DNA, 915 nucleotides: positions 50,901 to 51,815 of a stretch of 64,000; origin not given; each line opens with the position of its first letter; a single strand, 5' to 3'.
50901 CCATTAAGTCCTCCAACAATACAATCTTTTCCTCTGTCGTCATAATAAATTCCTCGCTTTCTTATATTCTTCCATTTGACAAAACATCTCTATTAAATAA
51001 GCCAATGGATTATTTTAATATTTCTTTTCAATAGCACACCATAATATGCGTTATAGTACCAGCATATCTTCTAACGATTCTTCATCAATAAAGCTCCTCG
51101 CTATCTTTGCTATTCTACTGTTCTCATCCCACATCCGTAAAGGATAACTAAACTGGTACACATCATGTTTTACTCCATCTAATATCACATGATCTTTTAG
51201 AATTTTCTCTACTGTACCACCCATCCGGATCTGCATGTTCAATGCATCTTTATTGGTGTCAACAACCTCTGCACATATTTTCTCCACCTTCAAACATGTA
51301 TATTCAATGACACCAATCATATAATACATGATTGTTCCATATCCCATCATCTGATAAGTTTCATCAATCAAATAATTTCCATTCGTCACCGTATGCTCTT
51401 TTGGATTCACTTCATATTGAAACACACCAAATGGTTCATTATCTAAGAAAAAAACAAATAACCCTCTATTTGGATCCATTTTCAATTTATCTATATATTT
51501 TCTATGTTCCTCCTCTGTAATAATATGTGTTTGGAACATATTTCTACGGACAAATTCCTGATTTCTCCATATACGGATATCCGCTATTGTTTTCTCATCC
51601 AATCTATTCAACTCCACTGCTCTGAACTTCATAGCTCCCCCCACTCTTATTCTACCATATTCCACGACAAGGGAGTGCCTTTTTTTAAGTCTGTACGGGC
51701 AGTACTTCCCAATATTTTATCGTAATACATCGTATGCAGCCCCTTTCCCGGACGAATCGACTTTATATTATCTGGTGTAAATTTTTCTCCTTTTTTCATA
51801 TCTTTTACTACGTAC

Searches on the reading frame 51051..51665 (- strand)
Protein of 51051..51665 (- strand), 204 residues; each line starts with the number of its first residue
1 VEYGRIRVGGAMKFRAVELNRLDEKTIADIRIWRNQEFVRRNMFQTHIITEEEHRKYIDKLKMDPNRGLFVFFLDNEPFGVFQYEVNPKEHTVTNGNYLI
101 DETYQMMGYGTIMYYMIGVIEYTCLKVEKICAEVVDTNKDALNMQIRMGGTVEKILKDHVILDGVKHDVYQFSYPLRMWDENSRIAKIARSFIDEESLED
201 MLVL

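Call 7: search_protein_families(library=ncbifam, proteins=[window:51051-51665:-], max_evalue=0.001)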
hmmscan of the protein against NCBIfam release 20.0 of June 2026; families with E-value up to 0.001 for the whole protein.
window:51051-51665:- (204 aa): 2 families
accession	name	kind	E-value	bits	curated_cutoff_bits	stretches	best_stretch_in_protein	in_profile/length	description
TIGR03585.1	PseH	equivalog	1.8e-26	93.1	93.1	1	18-172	2-155/156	UDP-4-amino-4,6-dideoxy-N-acetyl-beta-L-altrosamine N-acetyltransferase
NF007539.0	PRK10151.1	equivalog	8.2e-06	25.5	184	1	16-172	10-172/179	50S ribosomal protein L7/L12-serine acetyltransferase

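Call 8: search_protein_families(library=pfam, proteins=[window:51051-51665:-], max_evalue=0.001)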
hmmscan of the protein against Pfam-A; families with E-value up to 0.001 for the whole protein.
window:51051-51665:- (204 aa): 4 families
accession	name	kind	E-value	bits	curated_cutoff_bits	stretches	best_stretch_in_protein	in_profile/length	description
PF13420.13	Acetyltransf_4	-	3.1e-05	24.5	24.3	1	25-161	7-145/155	Acetyltransferase (GNAT) domain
PF13523.12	Acetyltransf_8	-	9.6e-05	22.5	27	1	30-90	9-66/145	Acetyltransferase (GNAT) domain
PF00583.31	Acetyltransf_1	-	0.00018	22.2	20.7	1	52-142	19-108/116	Acetyltransferase (GNAT) family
PF13302.13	Acetyltransf_3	-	0.00021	22.4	25.4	1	19-149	4-136/138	Acetyltransferase (GNAT) domain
